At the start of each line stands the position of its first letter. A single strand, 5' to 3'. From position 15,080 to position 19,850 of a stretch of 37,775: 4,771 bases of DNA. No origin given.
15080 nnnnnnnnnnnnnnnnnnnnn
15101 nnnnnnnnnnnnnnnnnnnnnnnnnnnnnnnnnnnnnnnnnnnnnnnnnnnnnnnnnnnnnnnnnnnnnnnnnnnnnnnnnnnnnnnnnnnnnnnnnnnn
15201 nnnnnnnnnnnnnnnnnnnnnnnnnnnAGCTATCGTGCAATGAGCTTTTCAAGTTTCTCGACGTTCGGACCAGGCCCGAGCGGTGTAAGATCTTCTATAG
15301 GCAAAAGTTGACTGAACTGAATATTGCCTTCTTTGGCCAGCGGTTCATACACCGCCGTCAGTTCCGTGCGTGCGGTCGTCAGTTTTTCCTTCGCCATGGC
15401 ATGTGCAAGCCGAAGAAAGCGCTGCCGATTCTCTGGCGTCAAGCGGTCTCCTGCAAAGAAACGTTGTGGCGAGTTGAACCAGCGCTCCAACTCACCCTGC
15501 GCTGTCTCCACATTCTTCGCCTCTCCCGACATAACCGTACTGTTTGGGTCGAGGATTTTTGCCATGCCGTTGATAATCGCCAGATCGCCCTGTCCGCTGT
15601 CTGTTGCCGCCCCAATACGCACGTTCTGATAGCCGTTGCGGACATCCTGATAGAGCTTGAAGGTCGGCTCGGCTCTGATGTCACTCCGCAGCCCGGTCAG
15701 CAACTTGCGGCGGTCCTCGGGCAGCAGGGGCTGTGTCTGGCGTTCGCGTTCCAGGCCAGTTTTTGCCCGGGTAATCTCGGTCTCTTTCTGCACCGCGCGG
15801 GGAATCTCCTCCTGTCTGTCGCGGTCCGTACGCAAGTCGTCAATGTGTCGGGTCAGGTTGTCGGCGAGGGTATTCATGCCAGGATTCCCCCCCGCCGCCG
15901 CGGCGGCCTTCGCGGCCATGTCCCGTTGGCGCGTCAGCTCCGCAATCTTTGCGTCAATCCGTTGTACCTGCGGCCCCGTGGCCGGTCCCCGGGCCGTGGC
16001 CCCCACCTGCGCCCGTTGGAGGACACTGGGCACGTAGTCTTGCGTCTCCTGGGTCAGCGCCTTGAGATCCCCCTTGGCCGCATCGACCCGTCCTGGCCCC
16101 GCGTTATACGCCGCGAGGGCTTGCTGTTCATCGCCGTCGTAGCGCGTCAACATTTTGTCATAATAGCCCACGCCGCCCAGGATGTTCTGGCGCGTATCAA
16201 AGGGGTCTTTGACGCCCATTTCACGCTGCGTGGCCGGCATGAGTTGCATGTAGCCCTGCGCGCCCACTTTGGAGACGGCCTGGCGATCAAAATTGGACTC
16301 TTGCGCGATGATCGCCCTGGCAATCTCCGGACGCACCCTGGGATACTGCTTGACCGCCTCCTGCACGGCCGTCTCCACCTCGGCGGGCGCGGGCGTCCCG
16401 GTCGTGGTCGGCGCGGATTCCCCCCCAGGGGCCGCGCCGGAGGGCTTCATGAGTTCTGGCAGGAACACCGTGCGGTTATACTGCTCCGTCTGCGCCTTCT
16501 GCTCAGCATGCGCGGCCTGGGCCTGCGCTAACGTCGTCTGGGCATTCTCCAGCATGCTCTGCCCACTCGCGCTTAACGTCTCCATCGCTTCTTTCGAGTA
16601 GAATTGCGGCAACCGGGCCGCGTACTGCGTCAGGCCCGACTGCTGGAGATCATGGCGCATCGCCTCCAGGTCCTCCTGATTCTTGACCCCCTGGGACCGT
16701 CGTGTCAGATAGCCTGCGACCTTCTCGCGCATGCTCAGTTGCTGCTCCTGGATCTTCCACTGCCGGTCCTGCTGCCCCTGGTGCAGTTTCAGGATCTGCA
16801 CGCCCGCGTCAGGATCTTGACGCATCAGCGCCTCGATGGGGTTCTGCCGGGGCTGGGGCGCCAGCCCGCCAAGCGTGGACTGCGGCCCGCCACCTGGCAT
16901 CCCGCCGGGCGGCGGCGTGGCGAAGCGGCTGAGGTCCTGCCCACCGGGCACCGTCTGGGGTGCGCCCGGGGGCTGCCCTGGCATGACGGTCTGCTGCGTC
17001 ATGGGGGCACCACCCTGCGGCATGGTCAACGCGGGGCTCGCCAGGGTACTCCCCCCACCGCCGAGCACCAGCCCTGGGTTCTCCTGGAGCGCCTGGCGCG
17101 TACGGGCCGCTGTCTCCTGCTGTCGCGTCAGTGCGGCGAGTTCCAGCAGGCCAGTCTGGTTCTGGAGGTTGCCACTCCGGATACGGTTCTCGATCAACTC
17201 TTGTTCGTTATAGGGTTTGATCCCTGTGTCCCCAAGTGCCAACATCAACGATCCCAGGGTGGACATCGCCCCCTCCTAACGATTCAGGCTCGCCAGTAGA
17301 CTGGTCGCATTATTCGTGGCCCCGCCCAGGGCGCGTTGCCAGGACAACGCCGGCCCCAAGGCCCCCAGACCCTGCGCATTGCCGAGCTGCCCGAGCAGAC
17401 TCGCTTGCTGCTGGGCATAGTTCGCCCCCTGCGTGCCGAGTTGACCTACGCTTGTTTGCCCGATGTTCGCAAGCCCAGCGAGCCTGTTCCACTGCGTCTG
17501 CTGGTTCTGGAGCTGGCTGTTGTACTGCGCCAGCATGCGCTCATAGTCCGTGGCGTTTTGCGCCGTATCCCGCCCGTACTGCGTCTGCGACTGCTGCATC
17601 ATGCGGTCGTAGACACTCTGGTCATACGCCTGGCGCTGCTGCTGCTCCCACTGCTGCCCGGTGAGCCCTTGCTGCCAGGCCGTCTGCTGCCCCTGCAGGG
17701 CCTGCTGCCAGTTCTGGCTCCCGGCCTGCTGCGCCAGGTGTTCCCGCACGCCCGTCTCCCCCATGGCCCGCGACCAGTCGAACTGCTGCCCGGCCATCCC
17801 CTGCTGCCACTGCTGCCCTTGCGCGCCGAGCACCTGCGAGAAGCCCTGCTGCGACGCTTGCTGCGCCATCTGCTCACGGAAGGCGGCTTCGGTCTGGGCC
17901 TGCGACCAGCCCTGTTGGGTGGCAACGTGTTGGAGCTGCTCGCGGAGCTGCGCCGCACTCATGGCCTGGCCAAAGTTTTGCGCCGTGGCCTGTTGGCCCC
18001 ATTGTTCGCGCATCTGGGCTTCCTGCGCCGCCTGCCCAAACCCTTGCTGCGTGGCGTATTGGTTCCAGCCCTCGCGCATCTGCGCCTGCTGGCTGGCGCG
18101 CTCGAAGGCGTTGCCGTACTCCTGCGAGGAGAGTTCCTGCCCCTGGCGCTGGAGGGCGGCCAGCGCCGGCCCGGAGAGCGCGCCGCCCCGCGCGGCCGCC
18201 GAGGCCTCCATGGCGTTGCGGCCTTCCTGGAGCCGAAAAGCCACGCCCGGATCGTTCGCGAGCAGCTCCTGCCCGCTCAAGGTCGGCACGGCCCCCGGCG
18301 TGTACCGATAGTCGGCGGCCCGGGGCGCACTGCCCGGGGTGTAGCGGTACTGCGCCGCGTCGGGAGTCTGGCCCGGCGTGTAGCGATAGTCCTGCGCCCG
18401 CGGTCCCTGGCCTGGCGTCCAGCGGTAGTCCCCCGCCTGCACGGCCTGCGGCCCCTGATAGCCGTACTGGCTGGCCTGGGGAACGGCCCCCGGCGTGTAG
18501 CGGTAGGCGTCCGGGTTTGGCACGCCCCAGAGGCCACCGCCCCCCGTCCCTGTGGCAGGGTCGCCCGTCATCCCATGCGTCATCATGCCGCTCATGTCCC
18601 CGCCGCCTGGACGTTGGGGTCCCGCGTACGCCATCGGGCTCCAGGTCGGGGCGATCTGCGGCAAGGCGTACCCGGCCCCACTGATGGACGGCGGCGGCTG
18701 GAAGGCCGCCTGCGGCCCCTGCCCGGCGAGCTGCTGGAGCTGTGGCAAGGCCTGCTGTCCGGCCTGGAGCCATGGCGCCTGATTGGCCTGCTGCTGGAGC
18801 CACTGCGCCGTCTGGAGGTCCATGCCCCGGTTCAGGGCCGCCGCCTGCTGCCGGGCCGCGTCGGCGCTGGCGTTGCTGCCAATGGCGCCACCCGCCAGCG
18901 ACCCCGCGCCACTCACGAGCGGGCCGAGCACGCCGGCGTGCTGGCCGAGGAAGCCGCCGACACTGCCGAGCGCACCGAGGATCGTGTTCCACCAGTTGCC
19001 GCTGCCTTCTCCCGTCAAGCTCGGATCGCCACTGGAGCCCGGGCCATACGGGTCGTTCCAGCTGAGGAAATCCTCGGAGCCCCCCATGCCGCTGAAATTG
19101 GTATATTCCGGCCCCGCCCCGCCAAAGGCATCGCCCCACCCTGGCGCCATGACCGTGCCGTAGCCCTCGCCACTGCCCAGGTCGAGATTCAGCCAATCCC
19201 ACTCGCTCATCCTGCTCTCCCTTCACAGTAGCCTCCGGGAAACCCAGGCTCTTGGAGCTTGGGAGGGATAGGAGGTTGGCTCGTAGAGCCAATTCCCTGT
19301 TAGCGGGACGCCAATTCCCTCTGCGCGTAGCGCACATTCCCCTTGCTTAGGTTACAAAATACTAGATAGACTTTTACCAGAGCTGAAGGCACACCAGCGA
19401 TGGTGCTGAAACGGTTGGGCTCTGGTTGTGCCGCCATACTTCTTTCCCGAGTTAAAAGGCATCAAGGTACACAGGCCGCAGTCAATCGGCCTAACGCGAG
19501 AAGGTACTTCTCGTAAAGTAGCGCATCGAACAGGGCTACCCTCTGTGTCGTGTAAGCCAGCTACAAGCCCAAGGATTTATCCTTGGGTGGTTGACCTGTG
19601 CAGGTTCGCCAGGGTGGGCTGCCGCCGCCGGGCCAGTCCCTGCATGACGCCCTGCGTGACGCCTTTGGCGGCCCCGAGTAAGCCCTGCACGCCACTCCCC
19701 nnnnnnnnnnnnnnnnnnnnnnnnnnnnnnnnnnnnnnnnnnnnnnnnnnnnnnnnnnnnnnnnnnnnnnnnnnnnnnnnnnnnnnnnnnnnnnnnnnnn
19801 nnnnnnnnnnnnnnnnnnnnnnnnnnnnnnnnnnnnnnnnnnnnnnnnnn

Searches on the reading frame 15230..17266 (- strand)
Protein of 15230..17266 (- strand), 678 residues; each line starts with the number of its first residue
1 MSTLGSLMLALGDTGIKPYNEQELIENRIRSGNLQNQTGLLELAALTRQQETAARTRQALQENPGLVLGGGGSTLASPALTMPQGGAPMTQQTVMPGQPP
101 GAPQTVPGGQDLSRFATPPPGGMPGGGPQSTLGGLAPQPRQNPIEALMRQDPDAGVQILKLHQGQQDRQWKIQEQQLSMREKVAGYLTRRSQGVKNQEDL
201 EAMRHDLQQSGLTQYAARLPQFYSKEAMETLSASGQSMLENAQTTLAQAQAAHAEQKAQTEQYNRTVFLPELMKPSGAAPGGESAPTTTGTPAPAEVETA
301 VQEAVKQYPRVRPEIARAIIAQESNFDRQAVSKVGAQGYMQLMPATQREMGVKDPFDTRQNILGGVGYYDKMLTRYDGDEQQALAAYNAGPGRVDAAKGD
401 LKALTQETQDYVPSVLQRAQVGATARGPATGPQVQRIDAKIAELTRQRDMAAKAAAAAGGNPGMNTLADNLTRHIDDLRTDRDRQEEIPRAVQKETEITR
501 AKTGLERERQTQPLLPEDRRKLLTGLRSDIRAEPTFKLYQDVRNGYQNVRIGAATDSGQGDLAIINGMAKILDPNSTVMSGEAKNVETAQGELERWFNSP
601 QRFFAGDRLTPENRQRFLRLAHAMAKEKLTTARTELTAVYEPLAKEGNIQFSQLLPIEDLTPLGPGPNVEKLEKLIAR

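Call 22: search_protein_families(library=pfam, proteins=[window:15230-17266:-], max_evalue=0.01)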
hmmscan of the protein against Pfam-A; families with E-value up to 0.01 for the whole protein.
window:15230-17266:- (678 aa): 1 family
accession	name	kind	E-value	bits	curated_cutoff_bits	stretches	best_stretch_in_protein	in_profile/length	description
PF01464.25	SLT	-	5.5e-23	81.2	21.3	1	306-402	7-109/117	Transglycosylase SLT domain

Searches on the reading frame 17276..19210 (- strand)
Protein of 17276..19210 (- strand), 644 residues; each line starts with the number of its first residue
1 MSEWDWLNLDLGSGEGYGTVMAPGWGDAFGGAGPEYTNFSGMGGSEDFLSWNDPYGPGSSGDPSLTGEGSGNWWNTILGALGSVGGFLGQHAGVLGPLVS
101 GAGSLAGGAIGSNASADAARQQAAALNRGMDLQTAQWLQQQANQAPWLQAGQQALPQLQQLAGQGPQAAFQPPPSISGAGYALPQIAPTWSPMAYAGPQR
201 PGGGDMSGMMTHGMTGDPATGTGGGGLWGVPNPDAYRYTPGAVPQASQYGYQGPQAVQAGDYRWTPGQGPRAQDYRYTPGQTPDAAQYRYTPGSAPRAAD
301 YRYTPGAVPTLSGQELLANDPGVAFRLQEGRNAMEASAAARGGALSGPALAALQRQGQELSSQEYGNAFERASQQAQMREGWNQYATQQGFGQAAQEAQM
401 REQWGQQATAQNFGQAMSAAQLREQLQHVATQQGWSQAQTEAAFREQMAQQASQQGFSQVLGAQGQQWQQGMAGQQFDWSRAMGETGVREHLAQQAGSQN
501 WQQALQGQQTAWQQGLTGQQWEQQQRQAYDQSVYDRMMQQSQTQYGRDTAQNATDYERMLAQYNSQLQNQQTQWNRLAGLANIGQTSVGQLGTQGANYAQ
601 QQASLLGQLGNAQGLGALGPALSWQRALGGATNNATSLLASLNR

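Call 22: search_protein_families(library=pfam, proteins=[window:17276-19210:-], max_evalue=0.01)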
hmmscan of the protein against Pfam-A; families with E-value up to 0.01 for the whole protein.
window:17276-19210:- (644 aa): 0 families

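Call 35: search_protein_families(library=phrogs, proteins=[window:17276-19210:-], max_evalue=0.001)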
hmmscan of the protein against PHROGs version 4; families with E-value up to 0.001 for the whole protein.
window:17276-19210:- (644 aa): 1 family
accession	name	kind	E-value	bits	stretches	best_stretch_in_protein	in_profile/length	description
phrog_598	-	DNA, RNA and nucleotide metabolism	4.1e-26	93.1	2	96-167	8-79/240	DNA ejection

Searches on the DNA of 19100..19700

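Call 5: search_rna_families(source=window, start=19100, end=19700, threshold=evalue, max_evalue=10, show_alignments=3)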
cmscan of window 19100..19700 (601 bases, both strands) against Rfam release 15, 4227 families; matches with E-value up to 10: 1.
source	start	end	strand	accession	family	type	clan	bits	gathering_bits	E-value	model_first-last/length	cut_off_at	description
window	19247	19282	+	RF02207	WT1-AS_5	Gene; lncRNA;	-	11.2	80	5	1-79/79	no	WT1 antisense RNA conserved region 5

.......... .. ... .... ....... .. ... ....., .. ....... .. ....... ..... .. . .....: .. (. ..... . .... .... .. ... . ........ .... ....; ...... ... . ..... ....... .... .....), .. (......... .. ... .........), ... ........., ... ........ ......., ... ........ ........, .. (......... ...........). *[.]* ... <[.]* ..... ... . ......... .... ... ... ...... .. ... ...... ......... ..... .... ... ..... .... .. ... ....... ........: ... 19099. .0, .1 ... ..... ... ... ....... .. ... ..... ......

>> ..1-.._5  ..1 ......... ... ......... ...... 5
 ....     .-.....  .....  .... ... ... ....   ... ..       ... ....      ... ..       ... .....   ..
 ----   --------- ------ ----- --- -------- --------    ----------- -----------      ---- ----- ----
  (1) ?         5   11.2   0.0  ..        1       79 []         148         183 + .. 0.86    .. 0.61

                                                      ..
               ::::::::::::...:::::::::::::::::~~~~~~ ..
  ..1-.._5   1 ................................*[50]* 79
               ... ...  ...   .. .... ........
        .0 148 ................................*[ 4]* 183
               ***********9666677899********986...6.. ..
